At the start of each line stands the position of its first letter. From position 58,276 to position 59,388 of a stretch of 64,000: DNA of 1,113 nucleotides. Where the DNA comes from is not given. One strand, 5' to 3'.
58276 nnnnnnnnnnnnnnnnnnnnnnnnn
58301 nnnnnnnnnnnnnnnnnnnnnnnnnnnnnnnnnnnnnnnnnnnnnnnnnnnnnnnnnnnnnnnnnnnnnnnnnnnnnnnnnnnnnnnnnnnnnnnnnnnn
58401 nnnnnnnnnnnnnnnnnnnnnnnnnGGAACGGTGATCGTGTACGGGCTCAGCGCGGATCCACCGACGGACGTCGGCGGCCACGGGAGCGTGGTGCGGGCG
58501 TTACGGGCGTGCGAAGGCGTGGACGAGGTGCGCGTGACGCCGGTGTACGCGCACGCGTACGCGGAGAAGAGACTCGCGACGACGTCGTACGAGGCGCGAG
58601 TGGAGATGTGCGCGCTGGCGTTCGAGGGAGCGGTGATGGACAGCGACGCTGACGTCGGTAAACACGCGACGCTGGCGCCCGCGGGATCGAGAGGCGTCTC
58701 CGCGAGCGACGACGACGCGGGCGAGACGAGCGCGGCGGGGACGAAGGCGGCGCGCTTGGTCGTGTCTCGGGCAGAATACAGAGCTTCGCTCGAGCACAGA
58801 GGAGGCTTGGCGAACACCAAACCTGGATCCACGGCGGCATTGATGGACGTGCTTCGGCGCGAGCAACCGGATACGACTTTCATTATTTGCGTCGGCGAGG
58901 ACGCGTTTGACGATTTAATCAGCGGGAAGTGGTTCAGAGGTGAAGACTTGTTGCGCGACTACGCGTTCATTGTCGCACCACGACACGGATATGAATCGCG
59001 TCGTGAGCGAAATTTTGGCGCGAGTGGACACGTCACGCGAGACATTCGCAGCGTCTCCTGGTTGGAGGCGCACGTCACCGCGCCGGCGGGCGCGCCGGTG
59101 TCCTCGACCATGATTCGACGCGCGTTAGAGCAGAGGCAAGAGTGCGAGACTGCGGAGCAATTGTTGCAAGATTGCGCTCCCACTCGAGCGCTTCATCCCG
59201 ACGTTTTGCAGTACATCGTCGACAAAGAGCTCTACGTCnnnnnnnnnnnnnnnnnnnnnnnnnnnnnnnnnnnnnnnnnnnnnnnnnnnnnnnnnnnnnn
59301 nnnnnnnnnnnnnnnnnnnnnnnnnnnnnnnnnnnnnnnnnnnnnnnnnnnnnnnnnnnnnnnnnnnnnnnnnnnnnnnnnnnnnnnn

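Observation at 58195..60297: Unusual single-ORF fusion of a NadD-type NMN/NaMN adenylyltransferase with a Sec14/CRAL-TRIO lipid-binding domain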

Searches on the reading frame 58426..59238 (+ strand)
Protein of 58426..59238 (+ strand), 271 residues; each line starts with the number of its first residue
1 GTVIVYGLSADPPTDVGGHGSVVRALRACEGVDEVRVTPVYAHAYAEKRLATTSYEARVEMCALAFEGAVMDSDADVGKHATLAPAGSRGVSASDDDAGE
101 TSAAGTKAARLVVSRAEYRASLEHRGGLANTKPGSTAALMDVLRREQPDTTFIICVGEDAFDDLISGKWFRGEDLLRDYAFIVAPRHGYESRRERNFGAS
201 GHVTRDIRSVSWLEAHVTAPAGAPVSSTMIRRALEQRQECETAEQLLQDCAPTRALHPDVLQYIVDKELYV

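Call 14: find_homologous_proteins(query=A2, max_evalue=0.001)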
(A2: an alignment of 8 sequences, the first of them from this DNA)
Query A2 (8 sequences) (271 aa, profile of the alignment): 4 proteins with E <= 0.001 among 8000 candidates.
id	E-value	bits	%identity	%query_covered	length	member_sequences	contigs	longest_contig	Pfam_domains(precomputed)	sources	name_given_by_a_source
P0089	2.2e-62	229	94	59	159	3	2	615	-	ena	-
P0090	4.6e-36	143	97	37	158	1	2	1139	-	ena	-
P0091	8.4e-25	106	53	24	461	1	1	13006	-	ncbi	-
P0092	9.5e-23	99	53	24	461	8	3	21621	-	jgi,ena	-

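Call 15: search_solved_structures(query=A2, max_evalue=1, show_alignments=3)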
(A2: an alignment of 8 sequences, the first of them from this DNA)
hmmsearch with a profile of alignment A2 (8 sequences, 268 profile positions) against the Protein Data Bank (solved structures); distinct sequences matched with E-value up to 1: 14.
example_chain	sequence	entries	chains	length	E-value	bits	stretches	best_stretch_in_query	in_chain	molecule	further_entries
8aih_A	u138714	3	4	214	0.002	21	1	132-187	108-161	Probable nicotinate-nucleotide adenylyltransferase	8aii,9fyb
2qtr_A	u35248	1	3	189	0.034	16.9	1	129-188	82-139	Probable nicotinate-nucleotide adenylyltransferase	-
3hfj_A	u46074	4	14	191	0.036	16.9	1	130-188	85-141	Nicotinate (Nicotinamide) nucleotide adenylyltransferase | nicotinate-nucleotide adenylyltransferase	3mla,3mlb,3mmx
3dv2_A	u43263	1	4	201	0.04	16.7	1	129-189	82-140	Nicotinate (Nicotinamide) nucleotide adenylyltransferase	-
2qtm_A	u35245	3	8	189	0.043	16.6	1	129-188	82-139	Nicotinate (Nicotinamide) nucleotide adenylyltransferase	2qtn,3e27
5llt_A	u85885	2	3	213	0.09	15.6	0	118-186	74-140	Nicotinate-nucleotide adenylyltransferase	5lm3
3h05_A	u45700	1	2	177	0.13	15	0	127-182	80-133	uncharacterized protein VPA0413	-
4s1o_A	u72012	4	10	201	0.16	14.8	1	93-206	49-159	Probable nicotinate-nucleotide adenylyltransferase | Nicotinate-nucleotide adenylyltransferase | nicotinate mononucleotide adenylyltransferase NadD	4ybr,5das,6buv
1kam_A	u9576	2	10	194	0.16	14.8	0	132-186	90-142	NICOTINATE-NUCLEOTIDE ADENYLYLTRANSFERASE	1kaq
1k4k_A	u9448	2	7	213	0.22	14.3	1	124-239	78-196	Nicotinic acid mononucleotide adenylyltransferase | NaMN adenylyltransferase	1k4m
4x0e_A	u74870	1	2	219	0.26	14.1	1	94-206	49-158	Probable nicotinate-nucleotide adenylyltransferase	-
1yul_A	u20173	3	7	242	0.31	13.8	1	121-231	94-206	Probable nicotinate-nucleotide adenylyltransferase | 'Probable nicotinate-nucleotide adenylyltransferase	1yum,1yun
5db4_A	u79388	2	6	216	0.46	13.3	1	121-190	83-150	Nicotinate-nucleotide adenylyltransferase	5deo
4ymi_A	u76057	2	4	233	0.53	13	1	121-190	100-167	Probable nicotinate-nucleotide adenylyltransferase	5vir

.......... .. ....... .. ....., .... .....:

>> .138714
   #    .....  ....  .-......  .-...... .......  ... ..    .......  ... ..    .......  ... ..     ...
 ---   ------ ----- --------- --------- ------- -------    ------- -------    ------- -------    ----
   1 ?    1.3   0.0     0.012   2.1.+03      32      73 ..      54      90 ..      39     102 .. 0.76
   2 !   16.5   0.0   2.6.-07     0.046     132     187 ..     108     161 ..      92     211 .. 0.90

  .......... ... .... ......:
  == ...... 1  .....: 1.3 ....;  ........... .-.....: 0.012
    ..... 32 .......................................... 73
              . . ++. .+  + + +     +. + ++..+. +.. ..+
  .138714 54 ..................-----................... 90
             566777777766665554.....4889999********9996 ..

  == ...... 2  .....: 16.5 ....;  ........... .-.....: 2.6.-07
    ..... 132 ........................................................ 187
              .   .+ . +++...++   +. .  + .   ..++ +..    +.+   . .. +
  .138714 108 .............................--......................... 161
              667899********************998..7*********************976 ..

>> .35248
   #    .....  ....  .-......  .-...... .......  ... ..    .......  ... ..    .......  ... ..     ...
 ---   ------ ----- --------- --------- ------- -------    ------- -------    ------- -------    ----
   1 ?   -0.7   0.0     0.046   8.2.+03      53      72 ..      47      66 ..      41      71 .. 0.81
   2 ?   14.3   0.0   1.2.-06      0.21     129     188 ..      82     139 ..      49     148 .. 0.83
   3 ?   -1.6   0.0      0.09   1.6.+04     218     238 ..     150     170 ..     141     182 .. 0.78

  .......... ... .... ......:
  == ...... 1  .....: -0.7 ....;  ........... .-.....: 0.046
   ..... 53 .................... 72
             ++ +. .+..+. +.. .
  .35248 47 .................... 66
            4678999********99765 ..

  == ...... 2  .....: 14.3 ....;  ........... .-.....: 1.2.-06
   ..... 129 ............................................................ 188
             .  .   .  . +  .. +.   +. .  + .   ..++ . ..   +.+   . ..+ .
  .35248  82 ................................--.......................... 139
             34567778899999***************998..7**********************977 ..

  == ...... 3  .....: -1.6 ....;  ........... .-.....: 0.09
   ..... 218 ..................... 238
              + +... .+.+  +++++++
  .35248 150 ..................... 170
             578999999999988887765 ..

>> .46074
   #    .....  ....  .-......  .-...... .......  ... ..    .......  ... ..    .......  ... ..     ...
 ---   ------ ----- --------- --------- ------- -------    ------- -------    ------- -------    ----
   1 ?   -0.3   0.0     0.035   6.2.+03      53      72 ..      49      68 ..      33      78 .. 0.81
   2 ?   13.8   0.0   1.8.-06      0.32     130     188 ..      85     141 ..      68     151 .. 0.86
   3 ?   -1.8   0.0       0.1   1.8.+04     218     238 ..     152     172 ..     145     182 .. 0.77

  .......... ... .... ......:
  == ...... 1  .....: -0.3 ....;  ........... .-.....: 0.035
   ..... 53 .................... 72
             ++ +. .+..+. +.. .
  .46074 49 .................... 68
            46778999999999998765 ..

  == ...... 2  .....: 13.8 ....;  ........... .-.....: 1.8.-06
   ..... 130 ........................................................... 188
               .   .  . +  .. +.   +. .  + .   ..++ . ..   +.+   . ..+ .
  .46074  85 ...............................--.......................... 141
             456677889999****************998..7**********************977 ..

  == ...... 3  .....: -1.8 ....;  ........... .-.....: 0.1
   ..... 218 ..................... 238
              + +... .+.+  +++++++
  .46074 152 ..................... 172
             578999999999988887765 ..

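Call 25: search_protein_families(library=pfam, proteins=[P0091], max_evalue=0.01)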
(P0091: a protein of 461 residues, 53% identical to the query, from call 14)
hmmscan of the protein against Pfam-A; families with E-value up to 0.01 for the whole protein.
P0091 (461 aa): 1 family
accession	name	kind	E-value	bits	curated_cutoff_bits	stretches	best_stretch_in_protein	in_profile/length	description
PF01467.32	CTP_transf_like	-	0.00028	21.5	21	1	72-120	12-61/133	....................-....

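Call 31: search_protein_representatives(alignment_id=A2)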
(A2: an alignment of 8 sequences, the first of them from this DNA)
Query: 8 sequences, 268 profile positions. Proteins with E-value up to 0.001 (for the whole library): 1228; up to 1e-10: 296; up to 1e-30: 6. The best 150 are listed.
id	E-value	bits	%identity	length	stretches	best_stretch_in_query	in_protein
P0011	3.4e-100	351.5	-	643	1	2-268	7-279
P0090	1.5e-36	142.8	-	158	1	4-102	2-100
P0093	1.2e-32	130.0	-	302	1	3-267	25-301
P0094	4.8e-31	124.7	-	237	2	2-76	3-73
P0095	6.1e-31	124.4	-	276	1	2-268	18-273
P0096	9.9e-31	123.7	-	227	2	3-73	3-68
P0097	1.4e-29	119.9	-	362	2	2-181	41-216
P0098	1.7e-29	119.6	-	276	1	2-267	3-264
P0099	1.9e-29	119.5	-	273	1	2-267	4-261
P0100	5.5e-29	118.0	-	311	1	3-267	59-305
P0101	6.6e-29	117.7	-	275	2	3-77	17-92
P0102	8.5e-29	117.3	-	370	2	2-241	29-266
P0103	9.4e-29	117.2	-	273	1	2-244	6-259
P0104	1.8e-28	116.3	-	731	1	2-268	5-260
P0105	1.8e-28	116.2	-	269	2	2-73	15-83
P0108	1.2e-27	113.6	-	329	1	2-267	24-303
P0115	8.4e-27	110.8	-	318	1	2-267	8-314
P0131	1.7e-25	106.5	-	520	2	2-72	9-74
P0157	2.4e-23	99.4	-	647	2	3-73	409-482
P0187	3.7e-21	92.3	-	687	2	3-73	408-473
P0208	1.4e-19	87.1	-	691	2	2-54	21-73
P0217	2.9e-19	86.1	-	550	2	3-72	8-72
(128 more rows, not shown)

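Call 32: search_protein_families(library=pfam, proteins=[P0104, P0208, P0157, P0187, P0131, P0217, P0093, P0095, P0098, P0100], max_evalue=0.01)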
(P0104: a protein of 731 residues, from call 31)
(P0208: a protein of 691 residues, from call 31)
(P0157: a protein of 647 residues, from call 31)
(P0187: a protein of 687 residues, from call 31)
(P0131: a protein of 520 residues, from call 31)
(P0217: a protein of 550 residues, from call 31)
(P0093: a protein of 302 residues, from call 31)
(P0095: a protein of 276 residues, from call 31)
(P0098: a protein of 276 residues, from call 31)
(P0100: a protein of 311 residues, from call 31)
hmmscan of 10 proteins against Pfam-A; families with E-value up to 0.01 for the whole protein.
P0104 (731 aa): 1 family
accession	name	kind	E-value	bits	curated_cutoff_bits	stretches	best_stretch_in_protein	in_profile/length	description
PF01702.25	TGT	-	9.4e-27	94.4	26.3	1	400-706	91-338/357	Queuine tRNA-ribosyltransferase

P0208 (691 aa): 1 family
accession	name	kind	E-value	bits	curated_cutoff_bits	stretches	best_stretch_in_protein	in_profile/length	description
PF00581.25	Rhodanese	-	0.0041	18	22.2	0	453-506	11-73/102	Rhodanese-like domain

P0157 (647 aa): 3 families
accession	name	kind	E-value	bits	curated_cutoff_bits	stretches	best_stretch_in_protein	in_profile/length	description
PF00583.31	Acetyltransf_1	-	4.2e-08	33.9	20.7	1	316-382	32-91/116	Acetyltransferase (GNAT) family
PF01467.32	CTP_transf_like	-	0.00031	21.4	21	1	444-616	23-132/133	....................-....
PF13508.13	Acetyltransf_7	-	0.00035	21.3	27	1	330-385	13-61/84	Acetyltransferase (GNAT) domain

P0187 (687 aa): 0 families

P0131 (520 aa): 3 families
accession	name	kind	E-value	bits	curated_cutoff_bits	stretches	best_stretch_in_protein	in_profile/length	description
PF00085.26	Thioredoxin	-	1.5e-18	67.1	23.5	1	335-429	18-102/103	Thioredoxin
PF13098.12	Thioredoxin_2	-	2.2e-05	25.1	27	1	334-424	4-100/104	Thioredoxin-like domain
PF01467.32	CTP_transf_like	-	0.0026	18.4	21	1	24-218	11-132/133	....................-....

P0217 (550 aa): 2 families
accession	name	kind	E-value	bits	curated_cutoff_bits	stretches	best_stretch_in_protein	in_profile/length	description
PF00085.26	Thioredoxin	-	6.1e-17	62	23.5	1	345-452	5-101/103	Thioredoxin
PF13098.12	Thioredoxin_2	-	0.00068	20.4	27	1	355-433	4-85/104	Thioredoxin-like domain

P0093 (302 aa): 0 families

P0095 (276 aa): 1 family
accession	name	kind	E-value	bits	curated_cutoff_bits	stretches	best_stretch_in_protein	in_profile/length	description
PF01467.32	CTP_transf_like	-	0.0024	18.5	21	1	34-238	12-131/133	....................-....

P0098 (276 aa): 1 family
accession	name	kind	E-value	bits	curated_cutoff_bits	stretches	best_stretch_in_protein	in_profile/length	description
PF01467.32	CTP_transf_like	-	0.0078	16.9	21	0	47-238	29-131/133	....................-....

P0100 (311 aa): 1 family
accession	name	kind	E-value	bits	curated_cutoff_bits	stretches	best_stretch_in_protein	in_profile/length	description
PF01467.32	CTP_transf_like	-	3.4e-07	31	21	1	74-258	12-132/133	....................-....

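Call 33: list_cluster_members(proteins=[P0093, P0095, P0098, P0099, P0100, P0104, P0208, P0091, P0108, P0115])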
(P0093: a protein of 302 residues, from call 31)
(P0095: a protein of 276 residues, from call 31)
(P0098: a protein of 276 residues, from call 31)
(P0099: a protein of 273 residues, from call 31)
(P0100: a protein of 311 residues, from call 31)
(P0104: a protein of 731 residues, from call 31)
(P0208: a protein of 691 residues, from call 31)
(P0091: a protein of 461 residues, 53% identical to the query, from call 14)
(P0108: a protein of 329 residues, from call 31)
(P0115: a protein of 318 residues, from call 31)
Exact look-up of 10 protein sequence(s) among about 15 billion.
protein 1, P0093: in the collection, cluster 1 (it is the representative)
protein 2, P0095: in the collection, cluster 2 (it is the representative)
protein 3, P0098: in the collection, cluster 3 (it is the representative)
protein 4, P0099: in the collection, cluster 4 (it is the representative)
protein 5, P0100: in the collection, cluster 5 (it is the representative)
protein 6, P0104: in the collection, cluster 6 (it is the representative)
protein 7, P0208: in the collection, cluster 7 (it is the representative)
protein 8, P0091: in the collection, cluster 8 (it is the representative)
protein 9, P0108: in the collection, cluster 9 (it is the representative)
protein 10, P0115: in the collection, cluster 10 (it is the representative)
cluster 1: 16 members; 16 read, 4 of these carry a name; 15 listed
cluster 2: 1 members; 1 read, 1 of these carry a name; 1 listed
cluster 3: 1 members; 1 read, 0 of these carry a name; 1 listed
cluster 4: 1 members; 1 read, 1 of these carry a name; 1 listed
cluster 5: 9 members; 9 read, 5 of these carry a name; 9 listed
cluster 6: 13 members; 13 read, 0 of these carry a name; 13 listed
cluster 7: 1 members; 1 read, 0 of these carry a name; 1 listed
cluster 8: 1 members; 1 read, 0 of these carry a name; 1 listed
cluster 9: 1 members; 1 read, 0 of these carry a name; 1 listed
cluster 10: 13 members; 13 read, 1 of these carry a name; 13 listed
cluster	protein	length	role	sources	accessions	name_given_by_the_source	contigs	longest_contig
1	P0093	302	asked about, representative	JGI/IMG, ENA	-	nicotinic acid mononucleotide adenylyltransferase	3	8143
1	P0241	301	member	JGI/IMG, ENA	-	nicotinic acid mononucleotide adenylyltransferase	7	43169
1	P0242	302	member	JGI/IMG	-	nicotinic acid mononucleotide adenylyltransferase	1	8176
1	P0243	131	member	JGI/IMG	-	nicotinic acid mononucleotide adenylyltransferase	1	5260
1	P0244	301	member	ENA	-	-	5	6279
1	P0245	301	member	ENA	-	-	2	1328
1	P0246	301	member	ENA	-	-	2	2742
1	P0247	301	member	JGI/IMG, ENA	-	-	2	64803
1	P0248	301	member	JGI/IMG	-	-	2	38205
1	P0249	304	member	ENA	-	-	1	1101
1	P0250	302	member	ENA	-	-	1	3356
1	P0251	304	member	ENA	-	-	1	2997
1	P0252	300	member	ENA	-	-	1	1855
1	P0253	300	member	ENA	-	-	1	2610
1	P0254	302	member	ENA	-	-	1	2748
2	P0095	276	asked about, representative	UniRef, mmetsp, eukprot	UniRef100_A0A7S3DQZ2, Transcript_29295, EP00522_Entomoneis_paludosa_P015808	Nicotinamide-nucleotide adenylyltransferase n=1 Tax=Entomoneis paludosa TaxID=265537 ... | Transcript_29295/g.61297 ORF Transcript_29295/g.61297 Transcript_29295/m.61297 ... | CAMPEP_0172453114 /NCGR_PEP_ID=MMETSP1065-20121228/10580_1 /TAXON_ID=265537 ...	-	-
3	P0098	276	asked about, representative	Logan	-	-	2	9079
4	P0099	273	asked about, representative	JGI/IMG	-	nicotinic acid mononucleotide adenylyltransferase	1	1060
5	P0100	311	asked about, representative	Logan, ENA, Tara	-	strand:- start:23770 stop:24705 length:936 start_codon:yes stop_codon:yes ...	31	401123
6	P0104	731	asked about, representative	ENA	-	-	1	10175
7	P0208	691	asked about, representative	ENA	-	-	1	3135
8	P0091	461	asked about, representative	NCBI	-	-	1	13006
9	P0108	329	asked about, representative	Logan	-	-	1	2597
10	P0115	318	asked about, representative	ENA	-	-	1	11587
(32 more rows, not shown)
